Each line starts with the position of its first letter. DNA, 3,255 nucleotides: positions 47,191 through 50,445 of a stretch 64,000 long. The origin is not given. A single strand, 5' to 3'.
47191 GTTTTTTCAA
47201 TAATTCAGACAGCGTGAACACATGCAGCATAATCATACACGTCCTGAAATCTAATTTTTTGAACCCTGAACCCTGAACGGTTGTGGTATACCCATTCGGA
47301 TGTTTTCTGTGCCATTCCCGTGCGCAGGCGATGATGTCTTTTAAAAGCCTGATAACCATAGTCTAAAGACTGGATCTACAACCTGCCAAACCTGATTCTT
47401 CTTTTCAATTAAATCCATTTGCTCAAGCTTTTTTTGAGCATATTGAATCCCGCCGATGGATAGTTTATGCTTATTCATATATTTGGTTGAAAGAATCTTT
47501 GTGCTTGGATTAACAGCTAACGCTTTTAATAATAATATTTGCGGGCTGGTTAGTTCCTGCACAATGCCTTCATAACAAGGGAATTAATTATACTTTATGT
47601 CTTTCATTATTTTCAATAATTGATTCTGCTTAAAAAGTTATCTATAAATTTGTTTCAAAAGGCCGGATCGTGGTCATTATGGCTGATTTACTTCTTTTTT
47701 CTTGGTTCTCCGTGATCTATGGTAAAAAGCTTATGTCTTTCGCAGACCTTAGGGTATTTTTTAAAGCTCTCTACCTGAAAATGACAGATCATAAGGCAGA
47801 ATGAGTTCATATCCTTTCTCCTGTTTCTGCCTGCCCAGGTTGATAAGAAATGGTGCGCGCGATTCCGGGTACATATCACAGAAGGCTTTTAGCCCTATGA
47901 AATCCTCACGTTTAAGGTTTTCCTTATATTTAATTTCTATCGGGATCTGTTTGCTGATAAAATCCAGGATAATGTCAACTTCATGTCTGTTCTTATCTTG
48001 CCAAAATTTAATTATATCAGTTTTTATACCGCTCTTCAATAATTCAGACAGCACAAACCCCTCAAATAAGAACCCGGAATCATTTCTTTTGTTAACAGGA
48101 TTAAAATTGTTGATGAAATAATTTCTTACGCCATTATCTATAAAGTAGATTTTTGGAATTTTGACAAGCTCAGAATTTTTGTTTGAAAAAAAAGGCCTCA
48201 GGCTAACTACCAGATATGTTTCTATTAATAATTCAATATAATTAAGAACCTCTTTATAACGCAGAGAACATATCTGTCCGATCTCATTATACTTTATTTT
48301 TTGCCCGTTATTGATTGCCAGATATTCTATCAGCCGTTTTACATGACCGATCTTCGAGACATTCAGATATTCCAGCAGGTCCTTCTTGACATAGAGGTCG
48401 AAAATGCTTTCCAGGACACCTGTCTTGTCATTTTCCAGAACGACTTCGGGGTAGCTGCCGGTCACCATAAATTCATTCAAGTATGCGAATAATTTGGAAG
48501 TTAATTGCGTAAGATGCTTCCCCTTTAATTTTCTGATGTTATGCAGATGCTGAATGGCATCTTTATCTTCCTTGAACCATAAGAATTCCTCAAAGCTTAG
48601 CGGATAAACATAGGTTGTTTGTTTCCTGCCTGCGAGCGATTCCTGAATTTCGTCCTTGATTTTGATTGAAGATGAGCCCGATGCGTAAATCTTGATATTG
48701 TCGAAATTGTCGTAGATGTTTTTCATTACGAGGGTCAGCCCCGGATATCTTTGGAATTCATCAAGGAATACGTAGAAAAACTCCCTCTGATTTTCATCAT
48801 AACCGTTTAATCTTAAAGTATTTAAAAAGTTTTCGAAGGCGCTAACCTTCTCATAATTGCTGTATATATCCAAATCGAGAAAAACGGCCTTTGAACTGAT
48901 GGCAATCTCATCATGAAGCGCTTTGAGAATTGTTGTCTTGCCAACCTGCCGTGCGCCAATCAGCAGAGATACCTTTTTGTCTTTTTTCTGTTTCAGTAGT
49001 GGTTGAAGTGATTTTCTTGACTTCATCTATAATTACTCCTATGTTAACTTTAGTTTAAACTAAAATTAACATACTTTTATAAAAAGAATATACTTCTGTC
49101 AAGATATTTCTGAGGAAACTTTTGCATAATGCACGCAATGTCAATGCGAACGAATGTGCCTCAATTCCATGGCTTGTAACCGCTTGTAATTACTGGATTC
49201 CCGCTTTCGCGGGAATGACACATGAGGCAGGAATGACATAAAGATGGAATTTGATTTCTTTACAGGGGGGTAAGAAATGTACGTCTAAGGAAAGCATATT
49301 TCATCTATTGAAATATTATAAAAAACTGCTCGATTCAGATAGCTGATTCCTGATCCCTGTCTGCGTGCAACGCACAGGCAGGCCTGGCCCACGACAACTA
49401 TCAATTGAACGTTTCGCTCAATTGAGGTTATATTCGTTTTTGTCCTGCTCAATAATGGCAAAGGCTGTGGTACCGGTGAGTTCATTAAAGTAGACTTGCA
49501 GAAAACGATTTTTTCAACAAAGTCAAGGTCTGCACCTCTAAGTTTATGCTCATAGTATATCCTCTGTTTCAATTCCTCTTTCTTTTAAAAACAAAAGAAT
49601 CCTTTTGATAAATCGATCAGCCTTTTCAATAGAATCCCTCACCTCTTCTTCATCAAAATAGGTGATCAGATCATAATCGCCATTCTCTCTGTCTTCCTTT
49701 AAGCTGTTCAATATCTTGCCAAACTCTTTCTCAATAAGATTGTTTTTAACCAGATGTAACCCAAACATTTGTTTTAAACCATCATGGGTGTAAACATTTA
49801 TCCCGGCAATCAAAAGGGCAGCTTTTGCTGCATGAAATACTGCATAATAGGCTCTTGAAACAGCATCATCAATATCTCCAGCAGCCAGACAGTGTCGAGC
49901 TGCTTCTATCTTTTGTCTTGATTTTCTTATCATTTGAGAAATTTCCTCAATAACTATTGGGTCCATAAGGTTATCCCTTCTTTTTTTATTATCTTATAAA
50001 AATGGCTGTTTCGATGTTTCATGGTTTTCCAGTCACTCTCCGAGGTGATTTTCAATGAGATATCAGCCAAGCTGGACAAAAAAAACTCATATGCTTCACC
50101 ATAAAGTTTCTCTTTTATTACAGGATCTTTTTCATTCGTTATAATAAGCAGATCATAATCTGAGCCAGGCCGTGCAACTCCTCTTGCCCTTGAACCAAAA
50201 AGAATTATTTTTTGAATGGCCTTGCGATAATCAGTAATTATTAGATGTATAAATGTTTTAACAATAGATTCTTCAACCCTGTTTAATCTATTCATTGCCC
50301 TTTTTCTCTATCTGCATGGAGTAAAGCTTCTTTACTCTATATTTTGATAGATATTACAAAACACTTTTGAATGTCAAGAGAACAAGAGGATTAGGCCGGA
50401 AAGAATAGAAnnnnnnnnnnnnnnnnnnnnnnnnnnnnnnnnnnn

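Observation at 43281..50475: Three to four diverged copies of the galE 3' end partition a 7-kb islet of TA modules and ATPases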

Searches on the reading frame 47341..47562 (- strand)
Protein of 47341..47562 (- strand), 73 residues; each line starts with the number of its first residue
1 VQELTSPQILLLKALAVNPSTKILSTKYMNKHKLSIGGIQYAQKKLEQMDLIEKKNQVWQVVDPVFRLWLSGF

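Call 8: search_protein_families(library=pfam, proteins=[window:47341-47562:-], max_evalue=0.01)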
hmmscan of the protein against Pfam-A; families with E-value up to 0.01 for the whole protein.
window:47341-47562:- (73 aa): 2 families
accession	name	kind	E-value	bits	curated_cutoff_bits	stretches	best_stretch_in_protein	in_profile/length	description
PF14502.12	HTH_41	-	0.0019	18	25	1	27-52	11-36/48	Helix-turn-helix domain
PF22381.2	Staph_reg_Sar_Rot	-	0.0036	17.8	27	1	3-55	11-61/85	Transcriptional regulator SarA/Rot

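Call 58: find_homologous_proteins(query=window:47341-47562:-, max_evalue=0.00001)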
Query window:47341-47562:- (73 aa): 6 proteins with E <= 0.00001 among 6 candidates.
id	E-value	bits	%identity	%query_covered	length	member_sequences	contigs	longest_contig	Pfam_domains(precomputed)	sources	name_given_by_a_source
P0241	4.9e-40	152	100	100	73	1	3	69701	-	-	-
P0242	4.3e-33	130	86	100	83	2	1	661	-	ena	-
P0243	1.2e-31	125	84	100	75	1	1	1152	-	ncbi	-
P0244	1.5e-24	103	82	84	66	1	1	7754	-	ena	-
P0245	1.9e-18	84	63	86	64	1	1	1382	-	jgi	jgi:hypothetical protein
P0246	1.3e-10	59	53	97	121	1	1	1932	-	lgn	-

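Call 59: find_encoding_contigs(protein=P0244, flank=5000, max_places=2)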
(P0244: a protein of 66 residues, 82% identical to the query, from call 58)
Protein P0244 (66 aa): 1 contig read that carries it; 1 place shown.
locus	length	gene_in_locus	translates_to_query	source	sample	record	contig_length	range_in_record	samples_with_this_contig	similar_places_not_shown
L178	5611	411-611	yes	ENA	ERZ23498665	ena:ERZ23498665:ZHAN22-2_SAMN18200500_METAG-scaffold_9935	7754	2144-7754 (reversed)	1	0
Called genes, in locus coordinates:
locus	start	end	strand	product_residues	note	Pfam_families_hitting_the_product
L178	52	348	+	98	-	PF12844:HTH_19 (weak), PF01381:HTH_3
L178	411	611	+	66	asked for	-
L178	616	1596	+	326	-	PF04055:Radical_SAM, PF13186:SPASM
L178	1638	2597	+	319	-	PF06258:Mito_fiss_Elm1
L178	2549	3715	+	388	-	PF13439:Glyco_transf_4, PF13579:Glyco_trans_4_4, PF00534:Glycos_transf_1, PF13692:Glyco_trans_1_4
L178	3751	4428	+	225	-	PF10707:YrbL-PhoP_reg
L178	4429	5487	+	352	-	PF13579:Glyco_trans_4_4, PF00534:Glycos_transf_1, PF13692:Glyco_trans_1_4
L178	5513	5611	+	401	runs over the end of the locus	PF04932:Wzy_C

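Call 60: find_encoding_contigs(protein=P0243, flank=3000, max_places=2)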
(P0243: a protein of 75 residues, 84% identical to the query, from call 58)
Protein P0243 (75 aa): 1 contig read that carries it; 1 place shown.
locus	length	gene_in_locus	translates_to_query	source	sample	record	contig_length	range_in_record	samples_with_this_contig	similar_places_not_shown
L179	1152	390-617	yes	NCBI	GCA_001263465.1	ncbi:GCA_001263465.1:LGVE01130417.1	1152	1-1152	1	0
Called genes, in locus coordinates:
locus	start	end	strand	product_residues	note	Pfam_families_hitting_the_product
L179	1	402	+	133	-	?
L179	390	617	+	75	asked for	-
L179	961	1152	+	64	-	?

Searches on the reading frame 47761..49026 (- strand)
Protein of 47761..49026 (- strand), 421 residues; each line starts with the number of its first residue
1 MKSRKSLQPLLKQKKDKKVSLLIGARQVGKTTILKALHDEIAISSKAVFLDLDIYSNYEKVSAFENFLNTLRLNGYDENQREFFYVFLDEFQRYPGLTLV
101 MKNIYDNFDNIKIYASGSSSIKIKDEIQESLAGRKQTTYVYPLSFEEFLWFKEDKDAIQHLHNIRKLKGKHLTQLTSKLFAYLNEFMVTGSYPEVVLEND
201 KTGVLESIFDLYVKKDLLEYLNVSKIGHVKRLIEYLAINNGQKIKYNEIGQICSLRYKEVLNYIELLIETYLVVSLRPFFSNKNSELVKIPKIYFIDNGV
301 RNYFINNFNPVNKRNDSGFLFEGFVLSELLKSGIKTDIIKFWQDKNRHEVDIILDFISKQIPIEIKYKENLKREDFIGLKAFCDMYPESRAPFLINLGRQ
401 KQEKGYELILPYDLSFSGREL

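Call 8: search_protein_families(library=pfam, proteins=[window:47761-49026:-], max_evalue=0.01)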
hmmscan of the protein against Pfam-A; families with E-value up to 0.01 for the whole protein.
window:47761-49026:- (421 aa): 4 families
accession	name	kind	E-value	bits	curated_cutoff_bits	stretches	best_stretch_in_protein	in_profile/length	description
PF13635.12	DUF4143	-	1.5e-33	116.3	28.1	1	215-367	2-159/160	Domain of unknown function (DUF4143)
PF13173.12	AAA_14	-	2.9e-29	102.1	27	1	17-149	2-129/129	AAA domain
PF13401.12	AAA_22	-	0.0064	17.2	27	0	15-96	3-84/130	AAA domain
PF08477.19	Roc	-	0.0091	16.7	27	0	21-112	3-96/119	Ras of Complex, Roc, domain of DAPkinase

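Call 67: search_protein_families(library=padloc, proteins=[window:47761-49026:-], max_evalue=0.001)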
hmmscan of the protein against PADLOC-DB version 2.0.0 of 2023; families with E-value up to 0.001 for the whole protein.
window:47761-49026:- (421 aa): 8 families
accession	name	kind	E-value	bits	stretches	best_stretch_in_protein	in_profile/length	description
PDLC04789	PDC-S01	-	5.9e-82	273.7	1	1-391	1-361/375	-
PDLC04790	PDC-S01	-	2.9e-56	189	1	4-400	14-401/422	-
PDLC04787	PDC-S01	-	9e-48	161.1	1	3-387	12-380/412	-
PDLC04788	PDC-S01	-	3.1e-35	120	1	5-370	5-385/448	-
PDLC04791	PDC-S01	-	3.4e-33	112.9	2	183-391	158-372/395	-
PDLC04786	PDC-S01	-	1.3e-32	111.1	1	12-388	15-404/439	-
PDLC04792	PDC-S01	-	3.9e-22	76.5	1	12-373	14-390/452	-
PDLC04140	mad8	-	0.00014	19.5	1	17-202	27-158/314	mads_8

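Call 68: search_protein_families(library=ncbifam, proteins=[window:47761-49026:-], max_evalue=0.001)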
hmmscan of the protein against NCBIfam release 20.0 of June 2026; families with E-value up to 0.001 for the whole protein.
window:47761-49026:- (421 aa): 0 families

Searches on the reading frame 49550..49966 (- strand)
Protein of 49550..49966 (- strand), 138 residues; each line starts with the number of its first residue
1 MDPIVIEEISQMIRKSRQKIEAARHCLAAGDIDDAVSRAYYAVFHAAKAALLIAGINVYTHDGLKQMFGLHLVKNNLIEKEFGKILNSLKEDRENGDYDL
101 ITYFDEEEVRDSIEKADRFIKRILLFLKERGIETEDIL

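Call 8: search_protein_families(library=pfam, proteins=[window:49550-49966:-], max_evalue=0.01)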
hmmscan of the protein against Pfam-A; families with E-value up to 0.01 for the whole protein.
window:49550-49966:- (138 aa): 1 family
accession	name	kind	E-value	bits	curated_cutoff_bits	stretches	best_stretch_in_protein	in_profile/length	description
PF05168.19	HEPN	-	1.4e-21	77.3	22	1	11-122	3-113/117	HEPN domain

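Call 67: search_protein_families(library=padloc, proteins=[window:49550-49966:-], max_evalue=0.001)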
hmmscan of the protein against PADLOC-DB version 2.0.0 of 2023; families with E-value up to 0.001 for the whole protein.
window:49550-49966:- (138 aa): 2 families
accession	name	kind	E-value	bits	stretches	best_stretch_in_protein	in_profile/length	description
PDLC04374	PDC-M05B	-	8.9e-05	20.7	1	8-130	21-141/146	-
PDLC04379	PDC-M05B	-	0.00011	20.2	1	7-130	19-140/147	-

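Call 68: search_protein_families(library=ncbifam, proteins=[window:49550-49966:-], max_evalue=0.001)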
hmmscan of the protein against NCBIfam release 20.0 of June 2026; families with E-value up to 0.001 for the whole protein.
window:49550-49966:- (138 aa): 0 families

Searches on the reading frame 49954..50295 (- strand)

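Call 8: search_protein_families(library=pfam, proteins=[window:49954-50295:-], max_evalue=0.01)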
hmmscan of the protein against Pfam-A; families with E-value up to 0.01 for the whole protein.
window:49954-50295:- (113 aa): 3 families
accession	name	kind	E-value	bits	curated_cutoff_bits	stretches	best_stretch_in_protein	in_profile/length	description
PF18765.7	Polbeta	-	9.8e-12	45.3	26.9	1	24-111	10-88/93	Polymerase beta, Nucleotidyltransferase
PF01909.29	NTP_transf_2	-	3.3e-11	43.9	21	1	25-80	13-68/93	Nucleotidyltransferase domain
PF22600.2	MTPAP-like_central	-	0.0022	18.5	27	1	18-58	31-70/139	Poly(A) RNA polymerase, mitochondrial-like, central palm domain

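Call 67: search_protein_families(library=padloc, proteins=[window:49954-50295:-], max_evalue=0.001)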
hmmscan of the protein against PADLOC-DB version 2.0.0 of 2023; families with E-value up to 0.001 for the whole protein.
window:49954-50295:- (113 aa): 6 families
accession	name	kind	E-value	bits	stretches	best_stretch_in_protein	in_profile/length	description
PDLC04903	PDC-S09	-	5.1e-16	56.9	1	5-110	4-108/108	-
PDLC04907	PDC-S09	-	1.1e-14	52.5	1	3-110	5-114/114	-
PDLC04368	PDC-M05A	-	4.7e-07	27.8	1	16-110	96-188/201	-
PDLC04904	PDC-S09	-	1.9e-06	26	1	24-57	22-55/104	-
PDLC04902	PDC-S09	-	5e-06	24.7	1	24-56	18-50/97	-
PDLC04906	PDC-S09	-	1.6e-05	23.2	1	26-58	23-55/98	-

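Call 68: search_protein_families(library=ncbifam, proteins=[window:49954-50295:-], max_evalue=0.001)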
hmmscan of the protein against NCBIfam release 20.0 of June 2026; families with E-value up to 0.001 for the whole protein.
window:49954-50295:- (113 aa): 3 families
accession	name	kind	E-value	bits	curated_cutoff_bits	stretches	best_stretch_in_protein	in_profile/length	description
NF047752.1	MntA_antitoxin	equivalog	1.9e-08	34.2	60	1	25-111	5-81/106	type VII toxin-antitoxin system MntA family adenylyltransferase antitoxin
NF051895.1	anti_phage_HalB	equivalog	1.7e-06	27.8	190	1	30-59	2-31/211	anti-phage Hailong system nucleotidyltransferase HalB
NF012212.1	ANT_9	subfamily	7.4e-05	22.1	340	1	16-90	10-77/249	aminoglycoside nucleotidyltransferase ANT(9)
